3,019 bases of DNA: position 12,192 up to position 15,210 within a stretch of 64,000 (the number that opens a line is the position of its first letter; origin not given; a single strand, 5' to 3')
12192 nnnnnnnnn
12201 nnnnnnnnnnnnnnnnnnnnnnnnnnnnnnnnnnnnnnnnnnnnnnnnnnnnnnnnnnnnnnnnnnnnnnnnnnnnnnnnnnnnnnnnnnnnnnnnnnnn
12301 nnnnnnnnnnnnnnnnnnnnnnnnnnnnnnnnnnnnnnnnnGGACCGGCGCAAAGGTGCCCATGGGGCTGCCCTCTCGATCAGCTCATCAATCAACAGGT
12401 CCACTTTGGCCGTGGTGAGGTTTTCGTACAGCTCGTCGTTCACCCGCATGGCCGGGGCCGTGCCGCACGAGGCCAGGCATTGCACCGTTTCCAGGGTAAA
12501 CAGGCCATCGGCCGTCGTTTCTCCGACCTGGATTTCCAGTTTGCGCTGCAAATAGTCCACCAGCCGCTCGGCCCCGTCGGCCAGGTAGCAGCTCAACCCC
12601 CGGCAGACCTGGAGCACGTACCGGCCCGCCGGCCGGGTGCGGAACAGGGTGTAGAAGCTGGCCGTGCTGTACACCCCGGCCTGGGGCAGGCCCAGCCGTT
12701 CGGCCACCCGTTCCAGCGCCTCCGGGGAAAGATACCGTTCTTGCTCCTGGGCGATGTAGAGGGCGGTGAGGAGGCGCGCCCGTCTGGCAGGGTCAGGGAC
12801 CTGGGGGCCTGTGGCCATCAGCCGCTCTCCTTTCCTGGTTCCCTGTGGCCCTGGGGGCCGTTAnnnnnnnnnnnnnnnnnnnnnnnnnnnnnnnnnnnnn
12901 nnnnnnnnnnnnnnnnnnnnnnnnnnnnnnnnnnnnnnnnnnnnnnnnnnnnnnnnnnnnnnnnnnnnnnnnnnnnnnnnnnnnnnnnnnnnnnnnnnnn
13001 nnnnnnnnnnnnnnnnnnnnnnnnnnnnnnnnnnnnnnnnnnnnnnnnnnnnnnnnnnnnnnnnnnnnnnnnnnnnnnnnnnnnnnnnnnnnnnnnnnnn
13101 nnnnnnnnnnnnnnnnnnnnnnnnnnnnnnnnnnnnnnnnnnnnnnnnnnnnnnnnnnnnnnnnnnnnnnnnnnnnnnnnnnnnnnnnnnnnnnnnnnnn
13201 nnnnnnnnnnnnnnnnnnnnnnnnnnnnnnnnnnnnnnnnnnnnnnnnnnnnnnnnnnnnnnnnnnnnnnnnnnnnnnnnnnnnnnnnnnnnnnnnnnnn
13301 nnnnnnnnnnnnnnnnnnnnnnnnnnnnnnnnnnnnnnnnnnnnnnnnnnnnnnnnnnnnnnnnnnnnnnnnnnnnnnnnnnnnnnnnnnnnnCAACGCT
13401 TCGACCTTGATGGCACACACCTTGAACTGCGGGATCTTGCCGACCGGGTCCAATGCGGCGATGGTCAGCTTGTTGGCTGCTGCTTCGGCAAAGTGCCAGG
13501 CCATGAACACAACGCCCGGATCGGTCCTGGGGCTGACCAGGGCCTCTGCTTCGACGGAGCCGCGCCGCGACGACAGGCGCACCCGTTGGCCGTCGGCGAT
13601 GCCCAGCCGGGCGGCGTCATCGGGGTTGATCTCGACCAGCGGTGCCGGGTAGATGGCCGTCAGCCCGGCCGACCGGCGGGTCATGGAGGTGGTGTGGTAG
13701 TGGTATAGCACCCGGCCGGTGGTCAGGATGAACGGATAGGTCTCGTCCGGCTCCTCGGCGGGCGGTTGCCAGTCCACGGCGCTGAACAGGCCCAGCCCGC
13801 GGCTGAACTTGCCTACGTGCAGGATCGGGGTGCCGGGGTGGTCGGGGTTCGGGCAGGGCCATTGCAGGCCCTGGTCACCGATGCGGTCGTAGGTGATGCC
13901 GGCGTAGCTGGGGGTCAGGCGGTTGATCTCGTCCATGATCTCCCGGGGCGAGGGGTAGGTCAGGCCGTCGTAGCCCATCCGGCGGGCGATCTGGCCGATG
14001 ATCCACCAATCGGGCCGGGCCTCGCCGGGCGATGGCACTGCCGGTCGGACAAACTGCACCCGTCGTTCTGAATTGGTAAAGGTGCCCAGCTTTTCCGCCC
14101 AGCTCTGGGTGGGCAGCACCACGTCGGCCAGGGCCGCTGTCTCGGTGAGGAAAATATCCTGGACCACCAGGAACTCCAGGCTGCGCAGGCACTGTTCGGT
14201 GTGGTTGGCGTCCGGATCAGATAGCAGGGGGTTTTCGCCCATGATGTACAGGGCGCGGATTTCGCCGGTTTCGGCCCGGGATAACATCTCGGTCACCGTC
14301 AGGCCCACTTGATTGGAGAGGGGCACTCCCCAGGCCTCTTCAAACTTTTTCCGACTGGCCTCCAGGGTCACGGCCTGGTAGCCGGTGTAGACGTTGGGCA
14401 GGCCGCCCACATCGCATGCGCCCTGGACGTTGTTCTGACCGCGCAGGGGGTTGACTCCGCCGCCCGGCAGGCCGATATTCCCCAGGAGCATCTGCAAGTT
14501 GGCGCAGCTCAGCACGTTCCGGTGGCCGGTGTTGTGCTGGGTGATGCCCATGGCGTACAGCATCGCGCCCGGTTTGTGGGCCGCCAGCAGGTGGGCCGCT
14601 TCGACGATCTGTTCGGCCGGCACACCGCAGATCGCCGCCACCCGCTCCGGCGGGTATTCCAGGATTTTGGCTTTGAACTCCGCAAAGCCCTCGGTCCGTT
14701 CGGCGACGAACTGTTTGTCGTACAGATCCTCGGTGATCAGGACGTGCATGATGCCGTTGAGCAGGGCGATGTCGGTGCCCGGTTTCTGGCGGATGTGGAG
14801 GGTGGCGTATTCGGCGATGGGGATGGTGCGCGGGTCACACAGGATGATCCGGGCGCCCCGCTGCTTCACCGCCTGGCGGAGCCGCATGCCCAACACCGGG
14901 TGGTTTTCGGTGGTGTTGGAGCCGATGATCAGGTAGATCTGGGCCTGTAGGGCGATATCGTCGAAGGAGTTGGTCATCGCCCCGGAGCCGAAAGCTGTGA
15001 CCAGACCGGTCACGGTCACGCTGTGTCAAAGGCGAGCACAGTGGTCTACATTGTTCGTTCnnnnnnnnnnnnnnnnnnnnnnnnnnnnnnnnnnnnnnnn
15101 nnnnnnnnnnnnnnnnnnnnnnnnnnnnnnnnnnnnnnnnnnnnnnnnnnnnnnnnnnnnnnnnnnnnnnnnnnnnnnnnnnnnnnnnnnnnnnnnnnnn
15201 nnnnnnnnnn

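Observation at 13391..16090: Formate dehydrogenase gene is a selenoprotein split by ORF calling at an in-frame TGA, with a SECIS-like hairpin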

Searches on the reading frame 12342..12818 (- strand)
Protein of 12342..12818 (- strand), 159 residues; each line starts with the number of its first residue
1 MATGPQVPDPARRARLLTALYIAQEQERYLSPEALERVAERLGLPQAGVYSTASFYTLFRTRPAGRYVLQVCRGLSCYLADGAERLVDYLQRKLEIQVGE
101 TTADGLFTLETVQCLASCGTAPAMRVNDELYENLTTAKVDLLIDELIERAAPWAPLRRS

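Call 5: search_protein_families(library=pfam, proteins=[window:12342-12818:-])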
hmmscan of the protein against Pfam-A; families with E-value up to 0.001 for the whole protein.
window:12342-12818:- (159 aa): 1 family
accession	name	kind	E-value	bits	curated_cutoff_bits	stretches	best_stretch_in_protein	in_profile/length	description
PF01257.25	2Fe-2S_thioredx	-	1.3e-46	158.5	24.8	1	11-146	10-144/145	Thioredoxin-like [2Fe-2S] ferredoxin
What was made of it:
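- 12339..12818 (-): NuoE/HydC-like 2Fe-2S subunit downstream of fdhA. Call 5: PF01257, 158 bits.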

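Call 10: search_protein_families(library=ncbifam, proteins=[window:12342-12818:-])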
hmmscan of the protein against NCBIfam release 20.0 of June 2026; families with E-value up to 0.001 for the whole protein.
window:12342-12818:- (159 aa): 9 families
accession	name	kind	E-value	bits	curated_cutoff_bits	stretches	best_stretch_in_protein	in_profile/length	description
TIGR01958.1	nuoE_fam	subfamily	5.7e-44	149.8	142.4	1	8-146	10-147/148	NADH-quinone oxidoreductase subunit NuoE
NF005725.0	PRK07539.1-5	equivalog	4.1e-41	140.5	220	1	8-146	33-171/174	NADH-quinone oxidoreductase subunit NuoE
NF005722.0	PRK07539.1-2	equivalog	8.5e-38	129.9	141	1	12-145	23-155/157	NADH-quinone oxidoreductase subunit NuoE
NF005721.0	PRK07539.1-1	equivalog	7.4e-37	127.2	308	1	10-149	42-180/292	NADH-quinone oxidoreductase subunit NuoE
NF005723.0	PRK07539.1-3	equivalog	3.6e-36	124.4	226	1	8-146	18-156/158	NADH-quinone oxidoreductase subunit NuoE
NF004638.0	PRK05988.1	equivalog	5.1e-33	114.1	198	1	15-146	27-157/159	formate dehydrogenase subunit gamma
NF005747.0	PRK07571.1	equivalog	2.1e-31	108.9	224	1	12-147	35-169/173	bidirectional hydrogenase complex protein HoxE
NF005724.0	PRK07539.1-4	equivalog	1.5e-27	97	280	1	12-146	38-172/240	NADH-quinone oxidoreductase subunit NuoE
NF009040.0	PRK12373.1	equivalog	1.7e-27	97.2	514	1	16-146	39-169/400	NADH-quinone oxidoreductase subunit E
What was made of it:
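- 12339..12818 (-): Call 10: TIGR01958 above its cutoff.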

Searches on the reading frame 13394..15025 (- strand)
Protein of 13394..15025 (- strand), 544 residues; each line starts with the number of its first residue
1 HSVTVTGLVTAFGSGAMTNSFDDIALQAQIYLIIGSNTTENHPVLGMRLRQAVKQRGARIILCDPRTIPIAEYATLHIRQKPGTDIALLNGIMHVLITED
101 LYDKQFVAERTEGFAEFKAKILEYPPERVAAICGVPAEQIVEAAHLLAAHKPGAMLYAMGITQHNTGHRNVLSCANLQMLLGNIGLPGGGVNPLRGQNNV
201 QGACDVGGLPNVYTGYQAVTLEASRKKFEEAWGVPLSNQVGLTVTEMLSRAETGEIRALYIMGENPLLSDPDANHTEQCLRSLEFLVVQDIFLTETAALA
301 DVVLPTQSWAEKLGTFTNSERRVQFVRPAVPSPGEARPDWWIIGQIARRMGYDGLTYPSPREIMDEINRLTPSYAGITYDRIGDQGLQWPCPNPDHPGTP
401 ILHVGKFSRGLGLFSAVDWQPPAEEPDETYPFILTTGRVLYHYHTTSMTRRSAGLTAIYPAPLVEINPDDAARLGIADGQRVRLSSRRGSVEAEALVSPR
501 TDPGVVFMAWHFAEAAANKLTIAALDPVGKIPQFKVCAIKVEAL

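Call 5: search_protein_families(library=pfam, proteins=[window:13394-15025:-])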
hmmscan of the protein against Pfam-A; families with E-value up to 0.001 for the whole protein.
window:13394-15025:- (544 aa): 2 families
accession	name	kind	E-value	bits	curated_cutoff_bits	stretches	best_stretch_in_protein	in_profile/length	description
PF00384.28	Molybdopterin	-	7e-60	203.4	24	1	17-348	98-352/353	Molybdopterin oxidoreductase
PF01568.27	Molydop_binding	-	5.8e-34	116.9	26.8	1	432-538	1-110/110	Molydopterin dinucleotide binding domain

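Call 58: find_homologous_proteins(query=window:13394-15025:-, max_evalue=1e-50)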
Query window:13394-15025:- (544 aa): 8000 proteins with E <= 1e-50 among 8000 candidates; the best 120 are listed.
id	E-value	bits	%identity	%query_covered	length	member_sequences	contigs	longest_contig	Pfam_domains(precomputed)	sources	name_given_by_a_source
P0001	0.0e+0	1216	100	97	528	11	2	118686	PF00384.28,PF01568.28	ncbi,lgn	-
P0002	0.0e+0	1109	88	99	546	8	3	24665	PF00384.28,PF01568.28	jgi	-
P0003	0.0e+0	1043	82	99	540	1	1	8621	PF00384.28,PF01568.28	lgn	-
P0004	0.0e+0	1041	83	99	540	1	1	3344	PF00384.28,PF01568.28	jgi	jgi:formate dehydrogenase alpha subunit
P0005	0.0e+0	1041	82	99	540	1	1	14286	PF00384.28,PF01568.28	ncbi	-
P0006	0.0e+0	1039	82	99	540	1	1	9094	PF00384.28,PF01568.28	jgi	jgi:formate dehydrogenase alpha subunit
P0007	0.0e+0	1039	82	99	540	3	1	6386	PF00384.28,PF01568.28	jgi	jgi:formate dehydrogenase alpha subunit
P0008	0.0e+0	1038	84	97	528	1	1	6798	PF00384.28,PF01568.28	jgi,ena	-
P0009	0.0e+0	1032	83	97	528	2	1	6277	PF00384.28,PF01568.28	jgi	jgi:formate dehydrogenase major subunit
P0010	0.0e+0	1025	81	99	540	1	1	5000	PF00384.28,PF01568.28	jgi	jgi:formate dehydrogenase alpha subunit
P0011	0.0e+0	1025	81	99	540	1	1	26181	PF00384.28,PF01568.28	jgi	jgi:formate dehydrogenase alpha subunit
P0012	0.0e+0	1024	82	97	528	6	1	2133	PF00384.28,PF01568.28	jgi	-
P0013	0.0e+0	1021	81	99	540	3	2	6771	PF00384.28,PF01568.28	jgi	jgi:formate dehydrogenase alpha subunit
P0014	0.0e+0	1021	82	97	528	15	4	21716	PF00384.28,PF01568.28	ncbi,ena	-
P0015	0.0e+0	1018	79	99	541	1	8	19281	PF00384.28,PF01568.28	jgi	-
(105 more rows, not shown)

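Call 59: find_encoding_contigs(protein=P0001, flank=3000, max_places=4)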
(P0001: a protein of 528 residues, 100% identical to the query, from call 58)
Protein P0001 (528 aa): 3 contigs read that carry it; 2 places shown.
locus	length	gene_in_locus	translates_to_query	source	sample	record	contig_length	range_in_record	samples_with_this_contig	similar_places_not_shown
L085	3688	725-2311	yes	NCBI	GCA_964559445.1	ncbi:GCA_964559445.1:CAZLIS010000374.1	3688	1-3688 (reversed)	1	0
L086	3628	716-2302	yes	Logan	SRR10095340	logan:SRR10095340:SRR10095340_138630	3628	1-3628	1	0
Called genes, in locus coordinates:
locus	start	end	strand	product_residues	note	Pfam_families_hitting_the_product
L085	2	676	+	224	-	?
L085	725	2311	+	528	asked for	PF00384:Molybdopterin, PF01568:Molydop_binding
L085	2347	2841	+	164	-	PF02915:Rubrerythrin, PF13668:Ferritin_2 (faint)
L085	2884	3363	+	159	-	PF01257:2Fe-2S_thioredx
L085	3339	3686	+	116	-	?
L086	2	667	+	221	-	?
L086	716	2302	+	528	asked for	PF00384:Molybdopterin, PF01568:Molydop_binding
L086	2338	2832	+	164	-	PF02915:Rubrerythrin, PF13668:Ferritin_2 (faint)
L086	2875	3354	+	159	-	PF01257:2Fe-2S_thioredx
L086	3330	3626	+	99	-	?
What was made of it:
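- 12861..13418 (-): Rubrerythrin-like gene between fdhA and nuoE. The true start is probably later; the identical contig calls it as 164 aa. Calls 5 and 59.
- Gene callers treat it that way (call 59).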

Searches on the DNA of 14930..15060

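Call 55: search_rna_families(source=window, start=14930, end=15060, threshold=evalue, max_evalue=10, show_alignments=3)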
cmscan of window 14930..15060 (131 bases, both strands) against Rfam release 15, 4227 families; matches with E-value up to 10: 2.
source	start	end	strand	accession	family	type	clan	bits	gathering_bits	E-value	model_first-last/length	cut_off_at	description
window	14973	15031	-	RF01989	SECIS_3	Cis-reg;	-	34.5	63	1.1e-06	1-59/59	no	Selenocysteine insertion sequence 3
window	14937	14994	+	RF03961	mir-9033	Gene; miRNA;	-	14.3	100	1.7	1-72/72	no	mir-9033 microRNA precursor family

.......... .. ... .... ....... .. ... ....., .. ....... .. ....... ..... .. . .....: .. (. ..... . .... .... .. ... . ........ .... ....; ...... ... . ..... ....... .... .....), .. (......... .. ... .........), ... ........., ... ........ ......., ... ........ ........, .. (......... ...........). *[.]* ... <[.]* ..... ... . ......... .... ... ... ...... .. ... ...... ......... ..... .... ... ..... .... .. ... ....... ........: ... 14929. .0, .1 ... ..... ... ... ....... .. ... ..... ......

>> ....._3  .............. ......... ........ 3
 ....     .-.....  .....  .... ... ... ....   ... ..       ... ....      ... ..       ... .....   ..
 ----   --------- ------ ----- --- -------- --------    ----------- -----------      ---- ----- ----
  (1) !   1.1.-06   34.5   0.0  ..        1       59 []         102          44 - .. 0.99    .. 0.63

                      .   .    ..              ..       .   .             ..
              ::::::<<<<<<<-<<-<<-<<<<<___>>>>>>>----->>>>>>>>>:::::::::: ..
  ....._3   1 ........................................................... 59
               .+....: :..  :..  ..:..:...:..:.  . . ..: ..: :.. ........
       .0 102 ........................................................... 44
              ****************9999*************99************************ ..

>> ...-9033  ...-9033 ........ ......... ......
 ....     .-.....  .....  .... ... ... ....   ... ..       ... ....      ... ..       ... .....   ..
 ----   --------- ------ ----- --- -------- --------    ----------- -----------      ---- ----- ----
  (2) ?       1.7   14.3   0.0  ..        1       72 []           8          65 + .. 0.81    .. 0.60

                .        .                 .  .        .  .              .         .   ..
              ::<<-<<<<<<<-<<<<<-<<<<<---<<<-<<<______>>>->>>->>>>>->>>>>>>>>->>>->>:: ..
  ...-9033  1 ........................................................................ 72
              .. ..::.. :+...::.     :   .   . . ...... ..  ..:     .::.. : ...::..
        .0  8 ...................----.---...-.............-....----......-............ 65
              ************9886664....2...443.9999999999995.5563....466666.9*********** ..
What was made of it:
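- Closest known: Rfam RF01989 SECIS_3. Different: The model's lower stem is not formed here (mismatched pairs are marked in call 55).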
